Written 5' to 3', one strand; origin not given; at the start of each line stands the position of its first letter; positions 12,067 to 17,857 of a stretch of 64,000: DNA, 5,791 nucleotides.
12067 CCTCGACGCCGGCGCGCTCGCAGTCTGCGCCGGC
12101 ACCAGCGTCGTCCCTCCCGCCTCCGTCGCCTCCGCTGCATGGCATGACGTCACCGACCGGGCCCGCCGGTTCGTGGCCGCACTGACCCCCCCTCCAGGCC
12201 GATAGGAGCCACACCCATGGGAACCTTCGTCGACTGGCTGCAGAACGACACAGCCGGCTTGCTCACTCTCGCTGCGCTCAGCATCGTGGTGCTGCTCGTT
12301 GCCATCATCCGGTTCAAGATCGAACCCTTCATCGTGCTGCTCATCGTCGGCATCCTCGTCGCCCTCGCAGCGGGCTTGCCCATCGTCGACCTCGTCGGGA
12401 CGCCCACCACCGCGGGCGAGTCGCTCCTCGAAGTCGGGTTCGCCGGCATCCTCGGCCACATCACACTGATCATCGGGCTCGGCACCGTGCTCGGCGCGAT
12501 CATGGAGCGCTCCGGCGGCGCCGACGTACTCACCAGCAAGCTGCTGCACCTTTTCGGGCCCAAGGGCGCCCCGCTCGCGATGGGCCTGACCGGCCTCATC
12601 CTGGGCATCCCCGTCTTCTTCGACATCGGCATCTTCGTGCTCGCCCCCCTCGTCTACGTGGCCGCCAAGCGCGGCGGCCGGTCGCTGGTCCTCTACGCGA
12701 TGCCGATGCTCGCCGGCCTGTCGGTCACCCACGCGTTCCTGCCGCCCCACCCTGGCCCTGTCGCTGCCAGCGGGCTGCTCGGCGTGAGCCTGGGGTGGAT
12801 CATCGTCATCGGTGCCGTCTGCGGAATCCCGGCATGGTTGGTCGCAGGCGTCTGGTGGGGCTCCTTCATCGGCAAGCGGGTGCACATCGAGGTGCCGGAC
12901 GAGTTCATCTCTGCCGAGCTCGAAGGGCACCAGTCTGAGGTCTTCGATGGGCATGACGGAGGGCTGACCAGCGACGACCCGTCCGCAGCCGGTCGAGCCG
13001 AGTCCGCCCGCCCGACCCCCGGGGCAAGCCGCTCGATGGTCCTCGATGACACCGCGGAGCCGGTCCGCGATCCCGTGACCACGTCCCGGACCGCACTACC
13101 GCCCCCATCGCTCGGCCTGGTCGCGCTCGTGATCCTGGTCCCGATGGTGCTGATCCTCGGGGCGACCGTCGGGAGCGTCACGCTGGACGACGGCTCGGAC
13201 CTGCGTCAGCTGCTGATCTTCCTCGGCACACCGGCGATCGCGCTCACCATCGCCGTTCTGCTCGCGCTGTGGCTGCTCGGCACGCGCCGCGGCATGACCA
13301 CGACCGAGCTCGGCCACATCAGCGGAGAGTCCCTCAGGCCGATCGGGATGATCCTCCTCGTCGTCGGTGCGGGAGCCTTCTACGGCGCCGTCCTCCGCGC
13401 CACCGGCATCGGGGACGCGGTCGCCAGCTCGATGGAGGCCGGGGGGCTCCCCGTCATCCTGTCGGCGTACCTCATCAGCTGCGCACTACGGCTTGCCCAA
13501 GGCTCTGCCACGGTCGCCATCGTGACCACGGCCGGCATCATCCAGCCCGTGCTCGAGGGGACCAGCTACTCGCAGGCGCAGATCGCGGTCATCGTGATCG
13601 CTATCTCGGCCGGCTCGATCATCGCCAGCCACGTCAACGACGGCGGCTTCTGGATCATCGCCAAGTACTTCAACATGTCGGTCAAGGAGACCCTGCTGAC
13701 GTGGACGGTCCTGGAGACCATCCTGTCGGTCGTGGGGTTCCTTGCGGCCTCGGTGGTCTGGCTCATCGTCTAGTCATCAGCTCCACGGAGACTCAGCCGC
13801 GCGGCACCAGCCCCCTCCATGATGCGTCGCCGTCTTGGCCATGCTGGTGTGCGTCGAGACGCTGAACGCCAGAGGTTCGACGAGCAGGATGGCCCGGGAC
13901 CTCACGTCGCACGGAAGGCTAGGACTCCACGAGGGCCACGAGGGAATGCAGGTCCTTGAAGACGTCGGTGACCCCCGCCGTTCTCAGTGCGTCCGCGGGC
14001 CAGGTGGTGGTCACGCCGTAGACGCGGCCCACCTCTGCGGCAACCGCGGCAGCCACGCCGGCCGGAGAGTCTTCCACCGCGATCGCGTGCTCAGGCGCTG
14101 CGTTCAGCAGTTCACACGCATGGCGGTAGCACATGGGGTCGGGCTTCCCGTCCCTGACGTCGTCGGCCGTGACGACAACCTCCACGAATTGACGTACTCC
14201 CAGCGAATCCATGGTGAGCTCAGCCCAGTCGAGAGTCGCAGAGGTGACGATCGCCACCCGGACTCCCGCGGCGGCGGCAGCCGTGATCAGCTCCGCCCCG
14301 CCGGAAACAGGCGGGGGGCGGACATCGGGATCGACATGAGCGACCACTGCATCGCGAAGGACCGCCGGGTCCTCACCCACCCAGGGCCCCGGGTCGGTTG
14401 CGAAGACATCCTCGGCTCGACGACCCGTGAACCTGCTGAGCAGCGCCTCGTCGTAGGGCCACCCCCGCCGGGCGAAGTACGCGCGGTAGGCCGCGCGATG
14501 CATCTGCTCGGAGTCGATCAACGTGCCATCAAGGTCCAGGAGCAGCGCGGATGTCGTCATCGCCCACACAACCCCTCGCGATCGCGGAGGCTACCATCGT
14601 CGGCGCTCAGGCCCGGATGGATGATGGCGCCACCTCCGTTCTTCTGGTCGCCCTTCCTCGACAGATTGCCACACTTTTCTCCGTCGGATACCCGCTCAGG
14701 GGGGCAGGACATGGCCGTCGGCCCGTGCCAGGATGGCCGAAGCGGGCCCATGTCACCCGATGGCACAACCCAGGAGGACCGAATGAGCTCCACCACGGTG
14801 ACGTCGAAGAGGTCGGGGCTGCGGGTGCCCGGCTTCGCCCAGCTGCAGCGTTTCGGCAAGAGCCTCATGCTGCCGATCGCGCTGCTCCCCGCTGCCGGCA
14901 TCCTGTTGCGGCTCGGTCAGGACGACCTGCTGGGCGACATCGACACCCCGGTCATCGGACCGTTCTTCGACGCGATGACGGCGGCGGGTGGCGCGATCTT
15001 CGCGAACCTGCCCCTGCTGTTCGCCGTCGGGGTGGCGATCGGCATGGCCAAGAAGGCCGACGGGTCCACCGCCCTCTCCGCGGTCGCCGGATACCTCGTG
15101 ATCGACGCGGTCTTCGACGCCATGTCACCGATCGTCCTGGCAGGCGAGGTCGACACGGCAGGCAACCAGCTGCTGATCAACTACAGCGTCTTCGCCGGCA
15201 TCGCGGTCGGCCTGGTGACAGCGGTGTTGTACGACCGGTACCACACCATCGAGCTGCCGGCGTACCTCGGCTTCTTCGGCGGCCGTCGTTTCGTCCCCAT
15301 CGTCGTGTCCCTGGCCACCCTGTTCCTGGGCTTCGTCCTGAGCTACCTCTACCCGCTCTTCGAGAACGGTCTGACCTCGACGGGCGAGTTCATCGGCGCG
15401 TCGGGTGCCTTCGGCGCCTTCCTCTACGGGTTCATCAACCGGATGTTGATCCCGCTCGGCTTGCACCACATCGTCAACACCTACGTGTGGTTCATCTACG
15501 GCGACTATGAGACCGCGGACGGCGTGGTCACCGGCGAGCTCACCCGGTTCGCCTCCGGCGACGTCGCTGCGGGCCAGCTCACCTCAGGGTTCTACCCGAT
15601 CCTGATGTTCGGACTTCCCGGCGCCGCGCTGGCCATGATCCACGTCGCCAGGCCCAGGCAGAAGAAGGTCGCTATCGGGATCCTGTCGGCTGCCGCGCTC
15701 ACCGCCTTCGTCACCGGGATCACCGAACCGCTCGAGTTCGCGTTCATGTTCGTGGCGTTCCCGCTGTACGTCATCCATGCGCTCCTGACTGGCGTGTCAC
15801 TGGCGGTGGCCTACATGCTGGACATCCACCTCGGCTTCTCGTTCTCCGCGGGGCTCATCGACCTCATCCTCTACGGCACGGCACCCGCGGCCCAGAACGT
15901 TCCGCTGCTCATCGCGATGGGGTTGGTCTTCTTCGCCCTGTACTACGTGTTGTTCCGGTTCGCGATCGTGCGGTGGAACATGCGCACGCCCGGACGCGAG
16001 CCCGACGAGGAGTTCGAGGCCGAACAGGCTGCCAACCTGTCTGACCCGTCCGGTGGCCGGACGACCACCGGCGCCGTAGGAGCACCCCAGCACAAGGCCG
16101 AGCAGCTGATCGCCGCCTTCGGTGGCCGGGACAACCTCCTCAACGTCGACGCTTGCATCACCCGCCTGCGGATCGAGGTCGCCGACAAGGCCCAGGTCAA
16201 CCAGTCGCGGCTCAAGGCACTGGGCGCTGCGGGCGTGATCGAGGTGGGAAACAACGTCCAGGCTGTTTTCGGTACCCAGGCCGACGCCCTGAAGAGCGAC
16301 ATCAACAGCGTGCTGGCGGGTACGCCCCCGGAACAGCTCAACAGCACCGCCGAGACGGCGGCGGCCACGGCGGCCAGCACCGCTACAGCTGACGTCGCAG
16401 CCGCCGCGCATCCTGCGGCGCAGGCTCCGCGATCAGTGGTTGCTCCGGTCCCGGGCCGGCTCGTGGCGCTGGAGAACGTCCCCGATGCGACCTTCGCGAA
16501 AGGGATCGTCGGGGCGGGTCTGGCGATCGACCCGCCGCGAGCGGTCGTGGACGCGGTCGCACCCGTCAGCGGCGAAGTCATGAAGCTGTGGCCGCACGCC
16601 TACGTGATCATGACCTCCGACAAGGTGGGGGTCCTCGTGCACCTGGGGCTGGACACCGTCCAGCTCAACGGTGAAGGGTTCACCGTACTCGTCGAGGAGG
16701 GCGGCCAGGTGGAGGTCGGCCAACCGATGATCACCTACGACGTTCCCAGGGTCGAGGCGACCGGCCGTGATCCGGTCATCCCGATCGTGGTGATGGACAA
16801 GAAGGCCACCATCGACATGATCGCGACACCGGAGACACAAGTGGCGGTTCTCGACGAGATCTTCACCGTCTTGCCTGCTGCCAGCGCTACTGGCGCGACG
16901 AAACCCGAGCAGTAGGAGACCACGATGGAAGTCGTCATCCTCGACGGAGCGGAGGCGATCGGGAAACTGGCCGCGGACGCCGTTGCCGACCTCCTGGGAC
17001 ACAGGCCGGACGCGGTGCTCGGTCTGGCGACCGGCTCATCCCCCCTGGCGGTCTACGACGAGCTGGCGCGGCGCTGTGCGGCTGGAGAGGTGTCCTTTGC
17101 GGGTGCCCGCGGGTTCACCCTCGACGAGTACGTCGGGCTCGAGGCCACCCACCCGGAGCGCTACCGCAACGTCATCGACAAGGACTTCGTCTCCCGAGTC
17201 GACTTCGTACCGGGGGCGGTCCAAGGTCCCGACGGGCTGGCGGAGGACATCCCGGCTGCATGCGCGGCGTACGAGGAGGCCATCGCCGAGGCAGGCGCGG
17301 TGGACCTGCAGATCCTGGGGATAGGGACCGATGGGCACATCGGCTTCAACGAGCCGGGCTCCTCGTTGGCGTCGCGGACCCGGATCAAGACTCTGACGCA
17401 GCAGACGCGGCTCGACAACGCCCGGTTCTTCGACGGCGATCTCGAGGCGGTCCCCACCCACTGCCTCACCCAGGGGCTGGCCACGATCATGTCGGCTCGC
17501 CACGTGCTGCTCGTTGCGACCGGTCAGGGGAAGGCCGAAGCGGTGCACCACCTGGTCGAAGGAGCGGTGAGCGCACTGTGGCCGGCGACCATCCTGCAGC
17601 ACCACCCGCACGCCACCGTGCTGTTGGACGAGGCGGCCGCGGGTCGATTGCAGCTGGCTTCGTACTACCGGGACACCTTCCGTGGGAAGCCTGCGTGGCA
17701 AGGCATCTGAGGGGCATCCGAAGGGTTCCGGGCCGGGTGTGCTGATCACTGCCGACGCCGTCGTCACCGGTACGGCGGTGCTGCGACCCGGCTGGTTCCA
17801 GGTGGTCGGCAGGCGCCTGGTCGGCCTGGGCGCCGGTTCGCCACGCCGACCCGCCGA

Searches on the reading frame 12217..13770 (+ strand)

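Call 71: search_protein_families(library=pfam, proteins=[window:12217-13770:+], max_evalue=0.00001)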
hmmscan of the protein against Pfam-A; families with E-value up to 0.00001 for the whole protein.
window:12217-13770:+ (518 aa): 2 families
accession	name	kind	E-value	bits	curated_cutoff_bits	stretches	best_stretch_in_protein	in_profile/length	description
PF02447.22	GntP_permease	-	5.7e-121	404.7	22.5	2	292-514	217-437/440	GntP family permease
PF03600.22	CitMHS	-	8.6e-14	51.8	31.9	1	30-462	4-334/336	Citrate transporter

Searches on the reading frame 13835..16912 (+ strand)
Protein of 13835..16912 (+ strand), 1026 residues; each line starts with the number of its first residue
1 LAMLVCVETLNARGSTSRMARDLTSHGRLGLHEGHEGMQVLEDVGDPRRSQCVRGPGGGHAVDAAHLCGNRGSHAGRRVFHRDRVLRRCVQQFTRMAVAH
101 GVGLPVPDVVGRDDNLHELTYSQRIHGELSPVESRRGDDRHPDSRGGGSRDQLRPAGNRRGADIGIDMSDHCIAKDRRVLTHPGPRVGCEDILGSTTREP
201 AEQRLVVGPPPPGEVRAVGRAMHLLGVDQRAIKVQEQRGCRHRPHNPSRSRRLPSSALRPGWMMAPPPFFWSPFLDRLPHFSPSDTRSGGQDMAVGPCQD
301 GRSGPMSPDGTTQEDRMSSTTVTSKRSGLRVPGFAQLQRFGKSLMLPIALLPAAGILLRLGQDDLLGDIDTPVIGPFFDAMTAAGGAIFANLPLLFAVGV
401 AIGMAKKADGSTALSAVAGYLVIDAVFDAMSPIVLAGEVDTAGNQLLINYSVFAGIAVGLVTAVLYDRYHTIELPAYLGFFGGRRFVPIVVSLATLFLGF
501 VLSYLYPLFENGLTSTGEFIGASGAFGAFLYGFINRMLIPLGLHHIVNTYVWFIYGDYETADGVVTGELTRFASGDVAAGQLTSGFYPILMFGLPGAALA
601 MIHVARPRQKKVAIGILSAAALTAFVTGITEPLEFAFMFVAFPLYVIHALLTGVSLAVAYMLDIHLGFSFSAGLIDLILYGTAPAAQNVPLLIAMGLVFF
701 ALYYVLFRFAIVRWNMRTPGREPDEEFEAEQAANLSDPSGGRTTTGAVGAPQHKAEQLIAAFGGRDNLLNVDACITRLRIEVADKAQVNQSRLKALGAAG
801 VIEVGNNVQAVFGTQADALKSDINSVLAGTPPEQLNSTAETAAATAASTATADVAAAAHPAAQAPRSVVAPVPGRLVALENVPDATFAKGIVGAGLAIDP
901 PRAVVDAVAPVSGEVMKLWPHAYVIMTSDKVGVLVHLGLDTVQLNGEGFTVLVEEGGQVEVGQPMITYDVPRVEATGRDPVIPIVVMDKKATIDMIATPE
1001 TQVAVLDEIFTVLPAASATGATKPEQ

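Call 71: search_protein_families(library=pfam, proteins=[window:13835-16912:+], max_evalue=0.00001)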
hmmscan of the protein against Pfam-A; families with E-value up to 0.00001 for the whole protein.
window:13835-16912:+ (1026 aa): 3 families
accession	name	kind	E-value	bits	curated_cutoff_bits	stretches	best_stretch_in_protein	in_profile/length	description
PF02378.23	PTS_EIIC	-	1.5e-67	228.4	30.7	1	341-653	1-319/319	Phosphotransferase system, EIIC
PF00358.26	PTS_EIIA_1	-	4.3e-36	123.9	27.2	1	867-990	2-125/127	phosphoenolpyruvate-dependent sugar phosphotransferase system, EIIA 1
PF00367.25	PTS_EIIB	-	3e-13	49.4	27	1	756-789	1-34/34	phosphotransferase system, EIIB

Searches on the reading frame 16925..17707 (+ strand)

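Call 71: search_protein_families(library=pfam, proteins=[window:16925-17707:+], max_evalue=0.00001)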
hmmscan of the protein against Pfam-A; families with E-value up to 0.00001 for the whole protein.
window:16925-17707:+ (261 aa): 1 family
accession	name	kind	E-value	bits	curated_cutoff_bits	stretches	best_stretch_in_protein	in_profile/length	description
PF01182.26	Glucosamine_iso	-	4.8e-20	72.8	27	1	9-227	7-219/225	Glucosamine-6-phosphate isomerases/6-phosphogluconolactonase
